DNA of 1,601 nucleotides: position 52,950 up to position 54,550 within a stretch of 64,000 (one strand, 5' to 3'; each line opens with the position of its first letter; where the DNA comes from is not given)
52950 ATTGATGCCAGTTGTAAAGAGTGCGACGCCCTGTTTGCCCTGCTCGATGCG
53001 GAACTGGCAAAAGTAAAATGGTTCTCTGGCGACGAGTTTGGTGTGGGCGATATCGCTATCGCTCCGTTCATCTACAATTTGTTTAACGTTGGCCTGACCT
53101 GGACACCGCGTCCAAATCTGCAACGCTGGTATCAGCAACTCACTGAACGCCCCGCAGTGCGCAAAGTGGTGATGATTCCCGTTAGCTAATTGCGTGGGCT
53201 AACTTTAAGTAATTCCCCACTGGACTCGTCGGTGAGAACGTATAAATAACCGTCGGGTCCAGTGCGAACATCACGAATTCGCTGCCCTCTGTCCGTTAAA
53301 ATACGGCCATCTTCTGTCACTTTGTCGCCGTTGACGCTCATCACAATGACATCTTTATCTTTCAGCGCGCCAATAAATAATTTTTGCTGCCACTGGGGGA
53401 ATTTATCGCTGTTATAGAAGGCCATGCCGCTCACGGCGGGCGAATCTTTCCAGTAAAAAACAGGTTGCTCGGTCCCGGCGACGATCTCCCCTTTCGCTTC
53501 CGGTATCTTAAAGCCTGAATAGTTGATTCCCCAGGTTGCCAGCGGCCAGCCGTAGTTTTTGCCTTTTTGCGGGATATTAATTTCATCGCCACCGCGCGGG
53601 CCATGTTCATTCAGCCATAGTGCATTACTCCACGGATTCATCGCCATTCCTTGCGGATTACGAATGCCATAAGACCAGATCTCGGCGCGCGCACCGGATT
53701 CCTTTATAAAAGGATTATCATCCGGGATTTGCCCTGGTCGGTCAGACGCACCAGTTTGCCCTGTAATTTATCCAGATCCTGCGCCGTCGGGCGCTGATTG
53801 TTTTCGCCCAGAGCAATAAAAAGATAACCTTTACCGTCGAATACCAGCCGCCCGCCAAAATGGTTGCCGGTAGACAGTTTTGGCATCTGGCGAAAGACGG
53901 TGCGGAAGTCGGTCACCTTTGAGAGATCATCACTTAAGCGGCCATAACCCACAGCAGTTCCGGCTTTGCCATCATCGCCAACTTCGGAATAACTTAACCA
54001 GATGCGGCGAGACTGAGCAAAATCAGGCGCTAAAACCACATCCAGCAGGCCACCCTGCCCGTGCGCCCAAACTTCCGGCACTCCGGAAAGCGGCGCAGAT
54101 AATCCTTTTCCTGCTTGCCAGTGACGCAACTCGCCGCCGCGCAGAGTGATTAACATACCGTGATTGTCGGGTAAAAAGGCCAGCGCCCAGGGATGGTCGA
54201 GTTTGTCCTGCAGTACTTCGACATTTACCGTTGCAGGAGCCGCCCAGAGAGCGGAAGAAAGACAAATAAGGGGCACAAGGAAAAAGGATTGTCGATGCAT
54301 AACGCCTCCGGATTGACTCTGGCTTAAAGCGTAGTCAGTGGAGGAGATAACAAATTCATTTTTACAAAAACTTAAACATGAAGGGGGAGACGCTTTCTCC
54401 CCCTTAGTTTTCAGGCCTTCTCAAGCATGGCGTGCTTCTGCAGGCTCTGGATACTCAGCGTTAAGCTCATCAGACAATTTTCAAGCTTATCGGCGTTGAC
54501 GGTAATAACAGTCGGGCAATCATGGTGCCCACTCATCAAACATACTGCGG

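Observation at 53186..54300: yliI (PQQ-type sugar dehydrogenase) inactivated by a 1-bp frameshift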

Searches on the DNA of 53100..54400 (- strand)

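Call 4: search_dna_similar(query=window:53100-54400:-, collection=ecoli_genomes, mode=near, max_rows=40)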
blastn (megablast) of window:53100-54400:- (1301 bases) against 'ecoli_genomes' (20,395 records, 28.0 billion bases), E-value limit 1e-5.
Records with a match: 5424; places in all: 5427; records where one place covers at least 80% of the query: 5424.
Genomes with a match: 5424 of 5426; with a place that covers at least 80% of the query: 5424. Places per genome that has any: lowest 1, median 1, highest 2. On chromosomes: 5422 places; on plasmids: 5.
Best place of each record, by identity: >=99% 1664; 95-99% 3760.
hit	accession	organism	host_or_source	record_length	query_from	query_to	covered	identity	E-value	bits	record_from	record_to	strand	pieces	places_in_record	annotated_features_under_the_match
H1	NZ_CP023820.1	Escherichia coli strain 7/2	Homo sapiens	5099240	1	1301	100%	99.9%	0e+0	2398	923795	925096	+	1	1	yliI: aldose sugar dehydrogenase YliI | gstB: glutathione S-transferase GstB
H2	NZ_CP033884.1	Escherichia coli strain 50579417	Homo sapiens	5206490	1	1301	100%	99.9%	0e+0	2398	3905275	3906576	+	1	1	yliI: aldose sugar dehydrogenase YliI | gstB: glutathione S-transferase GstB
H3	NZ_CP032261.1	Escherichia coli strain AR_0067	missing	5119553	1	1301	100%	99.9%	0e+0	2398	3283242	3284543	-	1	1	yliI: aldose sugar dehydrogenase YliI | gstB: glutathione S-transferase GstB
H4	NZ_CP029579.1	Escherichia coli strain DA33137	Homo sapiens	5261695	1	1301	100%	99.9%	0e+0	2398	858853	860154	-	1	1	yliI: aldose sugar dehydrogenase YliI | gstB: glutathione S-transferase GstB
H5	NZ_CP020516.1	Escherichia coli strain 222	Homo sapiens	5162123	1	1301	100%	99.9%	0e+0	2398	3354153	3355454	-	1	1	yliI: aldose sugar dehydrogenase YliI | gstB: glutathione S-transferase GstB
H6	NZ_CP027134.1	Escherichia coli strain AR_0372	missing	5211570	1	1301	100%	99.9%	0e+0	2398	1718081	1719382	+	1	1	yliI: aldose sugar dehydrogenase YliI | gstB: glutathione S-transferase GstB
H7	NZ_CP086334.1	Escherichia coli strain EBJ003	Homo sapiens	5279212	1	1301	100%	99.9%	0e+0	2398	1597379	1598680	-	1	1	yliI: aldose sugar dehydrogenase YliI | gstB: glutathione S-transferase GstB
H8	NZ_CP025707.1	Escherichia coli strain YDC107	Homo sapiens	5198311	1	1301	100%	99.9%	0e+0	2398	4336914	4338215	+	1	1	yliI: aldose sugar dehydrogenase YliI | gstB: glutathione S-transferase GstB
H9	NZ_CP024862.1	Escherichia coli strain AR_0015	missing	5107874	1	1301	100%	99.9%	0e+0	2398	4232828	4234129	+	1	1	yliI: aldose sugar dehydrogenase YliI | gstB: glutathione S-transferase GstB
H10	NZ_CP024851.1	Escherichia coli strain AR_0006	missing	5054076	1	1301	100%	99.9%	0e+0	2398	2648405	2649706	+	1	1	yliI: aldose sugar dehydrogenase YliI | gstB: glutathione S-transferase GstB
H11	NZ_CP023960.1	Escherichia coli strain FDAARGOS_448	Homo sapiens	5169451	1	1301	100%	99.9%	0e+0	2398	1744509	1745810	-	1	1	yliI: aldose sugar dehydrogenase YliI | gstB: glutathione S-transferase GstB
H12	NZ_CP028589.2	Escherichia coli strain WCHEC4533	Homo sapiens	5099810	1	1301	100%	99.9%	0e+0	2398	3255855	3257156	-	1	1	yliI: aldose sugar dehydrogenase YliI | gstB: glutathione S-transferase GstB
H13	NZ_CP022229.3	Escherichia coli strain WCHEC96200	Homo sapiens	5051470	1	1301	100%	99.9%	0e+0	2398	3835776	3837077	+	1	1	yliI: aldose sugar dehydrogenase YliI | gstB: glutathione S-transferase GstB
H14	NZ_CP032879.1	Escherichia coli strain WCHEC000837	Homo sapiens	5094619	1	1301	100%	99.9%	0e+0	2398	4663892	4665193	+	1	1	yliI: aldose sugar dehydrogenase YliI | gstB: glutathione S-transferase GstB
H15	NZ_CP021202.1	Escherichia coli strain Z1002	Homo sapiens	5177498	1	1301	100%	99.9%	0e+0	2398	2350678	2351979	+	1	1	yliI: aldose sugar dehydrogenase YliI | gstB: glutathione S-transferase GstB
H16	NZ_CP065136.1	Escherichia coli strain EE72d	Bos taurus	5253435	1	1301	100%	99.9%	0e+0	2398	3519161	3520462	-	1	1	yliI: aldose sugar dehydrogenase YliI | gstB: glutathione S-transferase GstB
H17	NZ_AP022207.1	Escherichia coli strain WP7-S18-ESBL-09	-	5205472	1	1301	100%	99.9%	0e+0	2398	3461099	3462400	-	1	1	yliI: aldose sugar dehydrogenase YliI | gstB: glutathione S-transferase GstB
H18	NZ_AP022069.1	Escherichia coli strain WP4-W18-ESBL-09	-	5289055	1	1301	100%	99.9%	0e+0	2398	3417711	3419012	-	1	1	yliI: aldose sugar dehydrogenase YliI | gstB: glutathione S-transferase GstB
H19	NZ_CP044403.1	Escherichia coli strain NMBU-W10C18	surface water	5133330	1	1301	100%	99.9%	0e+0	2398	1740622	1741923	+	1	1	yliI: aldose sugar dehydrogenase YliI | gstB: glutathione S-transferase GstB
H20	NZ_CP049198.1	Escherichia coli strain E686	Homo sapiens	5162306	1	1301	100%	99.9%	0e+0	2398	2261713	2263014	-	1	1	yliI: aldose sugar dehydrogenase YliI | gstB: glutathione S-transferase GstB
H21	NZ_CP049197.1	Escherichia coli strain E597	dog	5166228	1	1301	100%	99.9%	0e+0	2398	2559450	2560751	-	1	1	yliI: aldose sugar dehydrogenase YliI | gstB: glutathione S-transferase GstB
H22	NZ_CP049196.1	Escherichia coli strain E118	dog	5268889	1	1301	100%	99.9%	0e+0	2398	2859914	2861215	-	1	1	yliI: aldose sugar dehydrogenase YliI | gstB: glutathione S-transferase GstB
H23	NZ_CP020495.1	Escherichia coli strain 103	Homo sapiens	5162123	1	1301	100%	99.9%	0e+0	2398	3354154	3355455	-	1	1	yliI: aldose sugar dehydrogenase YliI | gstB: glutathione S-transferase GstB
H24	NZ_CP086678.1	Escherichia coli strain EFF60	anaerobic effluent of swine manure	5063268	1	1301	100%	99.9%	0e+0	2398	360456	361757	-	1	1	yliI: aldose sugar dehydrogenase YliI | gstB: glutathione S-transferase GstB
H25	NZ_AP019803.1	Escherichia coli strain KY 1497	Homo sapiens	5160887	1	1301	100%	99.9%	0e+0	2398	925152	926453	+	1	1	yliI: aldose sugar dehydrogenase YliI | gstB: glutathione S-transferase GstB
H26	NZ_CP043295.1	Escherichia coli strain WCHEC040047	Homo sapiens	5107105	1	1301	100%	99.9%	0e+0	2398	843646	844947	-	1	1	yliI: aldose sugar dehydrogenase YliI | gstB: glutathione S-transferase GstB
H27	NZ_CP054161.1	Escherichia coli strain STO_Bone2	Homo sapiens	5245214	1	1301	100%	99.9%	0e+0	2398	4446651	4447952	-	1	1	yliI: aldose sugar dehydrogenase YliI | gstB: glutathione S-transferase GstB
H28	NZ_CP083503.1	Escherichia coli strain elppa5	Homo sapiens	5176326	1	1301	100%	99.9%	0e+0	2398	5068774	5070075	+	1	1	yliI: aldose sugar dehydrogenase YliI | gstB: glutathione S-transferase GstB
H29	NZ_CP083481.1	Escherichia coli strain elppa9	Homo sapiens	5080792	1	1301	100%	99.9%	0e+0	2398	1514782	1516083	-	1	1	yliI: aldose sugar dehydrogenase YliI | gstB: glutathione S-transferase GstB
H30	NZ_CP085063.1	Escherichia coli strain P31_YH1_02.21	Homo sapiens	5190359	1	1301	100%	99.9%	0e+0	2398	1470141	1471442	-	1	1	yliI: aldose sugar dehydrogenase YliI | gstB: glutathione S-transferase GstB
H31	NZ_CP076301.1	Escherichia coli strain Survcare321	Homo sapiens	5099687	1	1301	100%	99.9%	0e+0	2398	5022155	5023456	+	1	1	yliI: aldose sugar dehydrogenase YliI | gstB: glutathione S-transferase GstB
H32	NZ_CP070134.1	Escherichia coli strain FDAARGOS_1281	Homo sapiens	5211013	1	1301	100%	99.9%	0e+0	2398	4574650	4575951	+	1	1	yliI: aldose sugar dehydrogenase YliI | gstB: glutathione S-transferase GstB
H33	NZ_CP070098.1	Escherichia coli strain FDAARGOS_1370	Homo sapiens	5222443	1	1301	100%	99.9%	0e+0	2398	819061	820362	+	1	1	yliI: aldose sugar dehydrogenase YliI | gstB: glutathione S-transferase GstB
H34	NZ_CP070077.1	Escherichia coli strain FDAARGOS_1371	Homo sapiens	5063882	1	1301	100%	99.9%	0e+0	2398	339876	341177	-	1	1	yliI: aldose sugar dehydrogenase YliI | gstB: glutathione S-transferase GstB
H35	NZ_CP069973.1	Escherichia coli strain FDAARGOS_1280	Homo sapiens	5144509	1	1301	100%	99.9%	0e+0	2398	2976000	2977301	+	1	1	yliI: aldose sugar dehydrogenase YliI | gstB: glutathione S-transferase GstB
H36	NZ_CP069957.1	Escherichia coli strain FDAARGOS_1279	Homo sapiens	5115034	1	1301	100%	99.9%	0e+0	2398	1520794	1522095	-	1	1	yliI: aldose sugar dehydrogenase YliI | gstB: glutathione S-transferase GstB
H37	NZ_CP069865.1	Escherichia coli strain FDAARGOS_1282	Homo sapiens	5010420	1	1301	100%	99.9%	0e+0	2398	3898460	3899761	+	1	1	yliI: aldose sugar dehydrogenase YliI | gstB: glutathione S-transferase GstB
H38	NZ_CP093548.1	Escherichia coli strain YL03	Homo sapiens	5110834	1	1301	100%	99.9%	0e+0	2398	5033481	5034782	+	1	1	yliI: aldose sugar dehydrogenase YliI | gstB: glutathione S-transferase GstB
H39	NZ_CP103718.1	Escherichia coli strain 1579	Homo sapiens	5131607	1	1301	100%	99.9%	0e+0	2398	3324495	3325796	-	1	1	yliI: aldose sugar dehydrogenase YliI | gstB: glutathione S-transferase GstB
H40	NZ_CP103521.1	Escherichia coli strain 2779 - blood draw same patient as ...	Homo sapiens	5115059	1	1301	100%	99.9%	0e+0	2398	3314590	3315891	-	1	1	yliI: aldose sugar dehydrogenase YliI | gstB: glutathione S-transferase GstB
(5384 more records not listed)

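Call 5: get_annotated_region(hit=H1, flank=1500)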
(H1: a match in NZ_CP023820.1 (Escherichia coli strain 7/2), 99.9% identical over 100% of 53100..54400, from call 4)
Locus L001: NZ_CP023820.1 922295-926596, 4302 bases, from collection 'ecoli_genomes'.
description: Escherichia coli strain 7/2 chromosome, complete genome
organism: Escherichia coli strain 7/2 (NCBI taxid 562)
replicon: chromosome; assembly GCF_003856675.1
host: Homo sapiens; source: feces; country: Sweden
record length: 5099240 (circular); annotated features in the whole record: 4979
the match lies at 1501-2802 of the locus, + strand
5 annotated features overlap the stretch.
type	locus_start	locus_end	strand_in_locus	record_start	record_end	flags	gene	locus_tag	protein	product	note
CDS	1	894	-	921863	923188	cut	rimO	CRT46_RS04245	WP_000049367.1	30S ribosomal protein S12 methylthiotransferase RimO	-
CDS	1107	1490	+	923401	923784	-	bssR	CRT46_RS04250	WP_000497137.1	biofilm formation regulator BssR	-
CDS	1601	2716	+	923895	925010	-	yliI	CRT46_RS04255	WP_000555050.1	aldose sugar dehydrogenase YliI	-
CDS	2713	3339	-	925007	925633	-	gstB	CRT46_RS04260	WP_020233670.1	glutathione S-transferase GstB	-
CDS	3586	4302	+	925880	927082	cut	dacC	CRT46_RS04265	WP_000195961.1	serine-type D-Ala-D-Ala carboxypeptidase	-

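Call 7: search_dna_similar(query=window:53691-53770:-, collection=ecoli_genomes, mode=near, max_rows=15)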
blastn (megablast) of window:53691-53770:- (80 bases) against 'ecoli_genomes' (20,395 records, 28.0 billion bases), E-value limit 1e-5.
Records with a match: 5403; places in all: 5404; records where one place covers at least 80% of the query: 5403.
Genomes with a match: 5403 of 5426; with a place that covers at least 80% of the query: 5403. Places per genome that has any: lowest 1, median 1, highest 2. On chromosomes: 5399 places; on plasmids: 5.
Best place of each record, by identity: 95-99% 5174; 90-95% 229.
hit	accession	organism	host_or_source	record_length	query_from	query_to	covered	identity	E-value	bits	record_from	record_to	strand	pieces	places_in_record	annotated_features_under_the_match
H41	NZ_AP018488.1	Escherichia coli O157:H7 strain PV15-279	Homo sapiens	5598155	1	80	100%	98.8%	1e-31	143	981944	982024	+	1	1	yliI: aldose sugar dehydrogenase YliI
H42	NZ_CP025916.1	Escherichia coli strain 120899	Homo sapiens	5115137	1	80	100%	98.8%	1e-31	143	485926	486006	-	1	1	yliI: aldose sugar dehydrogenase YliI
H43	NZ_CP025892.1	Escherichia coli strain 503025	Homo sapiens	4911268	1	80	100%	98.8%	1e-31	143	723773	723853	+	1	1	yliI: aldose sugar dehydrogenase YliI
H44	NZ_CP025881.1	Escherichia coli strain 503440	Homo sapiens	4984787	1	80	100%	98.8%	1e-31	143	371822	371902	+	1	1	yliI: aldose sugar dehydrogenase YliI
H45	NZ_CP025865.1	Escherichia coli strain 504211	Homo sapiens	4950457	1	80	100%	98.8%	1e-31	143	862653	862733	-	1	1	yliI: aldose sugar dehydrogenase YliI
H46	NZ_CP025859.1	Escherichia coli strain 504239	Homo sapiens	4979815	1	80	100%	98.8%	1e-31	143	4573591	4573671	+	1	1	yliI: aldose sugar dehydrogenase YliI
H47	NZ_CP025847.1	Escherichia coli strain 602354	Homo sapiens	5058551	1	80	100%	98.8%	1e-31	143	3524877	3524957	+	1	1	yliI: aldose sugar dehydrogenase YliI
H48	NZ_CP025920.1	Escherichia coli strain 103605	Homo sapiens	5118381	1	80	100%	98.8%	1e-31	143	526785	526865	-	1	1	yliI: aldose sugar dehydrogenase YliI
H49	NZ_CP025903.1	Escherichia coli strain 300709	Homo sapiens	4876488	1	80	100%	98.8%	1e-31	143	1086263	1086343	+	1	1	yliI: aldose sugar dehydrogenase YliI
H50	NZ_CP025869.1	Escherichia coli strain 503829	Homo sapiens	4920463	1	80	100%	98.8%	1e-31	143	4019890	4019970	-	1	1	yliI: aldose sugar dehydrogenase YliI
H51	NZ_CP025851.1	Escherichia coli strain 510016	Homo sapiens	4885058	1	80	100%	98.8%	1e-31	143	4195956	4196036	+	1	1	yliI: aldose sugar dehydrogenase YliI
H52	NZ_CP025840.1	Escherichia coli strain 214-4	Homo sapiens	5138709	1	80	100%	98.8%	1e-31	143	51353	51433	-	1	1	yliI: aldose sugar dehydrogenase YliI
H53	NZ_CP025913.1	Escherichia coli strain 203740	Homo sapiens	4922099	1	80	100%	98.8%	1e-31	143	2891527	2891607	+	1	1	yliI: aldose sugar dehydrogenase YliI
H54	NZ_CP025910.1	Escherichia coli strain 204446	Homo sapiens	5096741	1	80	100%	98.8%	1e-31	143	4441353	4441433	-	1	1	yliI: aldose sugar dehydrogenase YliI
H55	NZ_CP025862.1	Escherichia coli strain 504237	Homo sapiens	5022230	1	80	100%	98.8%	1e-31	143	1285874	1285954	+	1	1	yliI: aldose sugar dehydrogenase YliI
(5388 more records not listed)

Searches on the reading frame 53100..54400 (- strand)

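Call 20: search_protein_families(proteins=[L001:1601-2713:+], library=ncbifam)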
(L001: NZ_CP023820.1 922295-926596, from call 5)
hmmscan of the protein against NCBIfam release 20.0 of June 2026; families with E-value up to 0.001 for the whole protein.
L001:1601-2713:+ (371 aa): 2 families
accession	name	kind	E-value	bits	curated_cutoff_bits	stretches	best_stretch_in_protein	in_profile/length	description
TIGR03606.1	non_repeat_PQQ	subfamily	1.9e-31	109.4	434.55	1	23-254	18-269/454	glucose/sorbosone family PQQ-dependent dehydrogenase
TIGR02604.1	Piru_Ver_Nterm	subfamily_domain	7.2e-05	22.3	122.2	1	285-356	260-337/367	PVC-type heme-binding CxxCH protein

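Call 26: search_solved_structures(query=L001:1601-2713:+, show_alignments=1)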
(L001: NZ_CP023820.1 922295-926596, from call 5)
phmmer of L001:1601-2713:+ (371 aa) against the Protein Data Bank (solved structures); distinct sequences matched with E-value up to 0.001: 8.
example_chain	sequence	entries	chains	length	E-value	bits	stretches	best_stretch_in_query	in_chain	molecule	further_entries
2g8s_A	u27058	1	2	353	9.4e-244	811.5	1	21-370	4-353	Glucose/sorbosone dehydrogenases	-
7cdy_A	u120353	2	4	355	4.2e-161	539.4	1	27-368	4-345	glucose dehydrogenase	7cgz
2ism_A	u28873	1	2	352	5.6e-42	147.2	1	8-362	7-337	Putative oxidoreductase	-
3a9g_A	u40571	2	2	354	1.1e-35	126.5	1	31-362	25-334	Putative uncharacterized protein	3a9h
3das_A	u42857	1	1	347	6.6e-26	94.3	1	20-291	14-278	Putative oxidoreductase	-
5min_A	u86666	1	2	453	1.1e-22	83.7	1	25-264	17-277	Quinoprotein glucose dehydrogenase B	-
8re0_A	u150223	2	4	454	1.3e-22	83.5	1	25-264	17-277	Quinoprotein glucose dehydrogenase B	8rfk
1c9u_A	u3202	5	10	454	1.3e-22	83.5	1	25-264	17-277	SOLUBLE QUINOPROTEIN GLUCOSE DEHYDROGENASE | PROTEIN (SOLUBLE QUINOPROTEIN GLUCOSE DEHYDROGENASE) | Quinoprotein glucose dehydrogenase B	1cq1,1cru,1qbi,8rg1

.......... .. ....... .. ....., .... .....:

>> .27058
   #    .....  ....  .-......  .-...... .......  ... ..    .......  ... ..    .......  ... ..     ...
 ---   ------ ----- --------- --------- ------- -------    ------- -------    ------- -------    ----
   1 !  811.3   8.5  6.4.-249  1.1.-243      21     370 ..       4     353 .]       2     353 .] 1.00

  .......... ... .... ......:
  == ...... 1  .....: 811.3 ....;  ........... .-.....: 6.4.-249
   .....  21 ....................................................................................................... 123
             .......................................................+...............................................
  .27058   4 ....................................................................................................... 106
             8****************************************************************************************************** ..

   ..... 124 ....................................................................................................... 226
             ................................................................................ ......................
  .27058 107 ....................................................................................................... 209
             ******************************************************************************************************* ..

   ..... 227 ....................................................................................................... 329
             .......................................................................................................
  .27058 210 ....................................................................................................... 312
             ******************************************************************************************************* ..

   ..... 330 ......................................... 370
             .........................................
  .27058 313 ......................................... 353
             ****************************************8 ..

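Call 41: profile_search(protein=L001:1601-2713:+)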
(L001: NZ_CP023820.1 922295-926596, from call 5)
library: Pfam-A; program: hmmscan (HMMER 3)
A. the first sequence (371 residues): domains with independent E <= 10: 3; with E <= 0.001: 1
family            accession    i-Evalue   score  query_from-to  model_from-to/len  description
GSDH              PF07995.17   1.5e-134   448.9      34-366         1-332/332  Glucose / Sorbosone dehydrogenase
DDE_Tnp_4         PF13359.12       0.39    10.8     282-345        22-90/158  DDE superfamily endonuclease
DUF3659           PF12396.14        7.2     7.0     324-342        34-52/61  Protein of unknown function (DUF3659)

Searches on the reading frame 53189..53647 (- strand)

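Call 20: search_protein_families(proteins=[window:53189-53647:-], library=ncbifam)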
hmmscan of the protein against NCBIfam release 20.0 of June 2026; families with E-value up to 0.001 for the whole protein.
window:53189-53647:- (153 aa): 2 families
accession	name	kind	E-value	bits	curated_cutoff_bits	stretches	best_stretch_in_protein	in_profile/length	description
TIGR03606.1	non_repeat_PQQ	subfamily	1.9e-10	40.2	434.55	1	9-36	242-269/454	glucose/sorbosone family PQQ-dependent dehydrogenase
TIGR02604.1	Piru_Ver_Nterm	subfamily_domain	0.00011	21.7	122.2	1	71-138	264-337/367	PVC-type heme-binding CxxCH protein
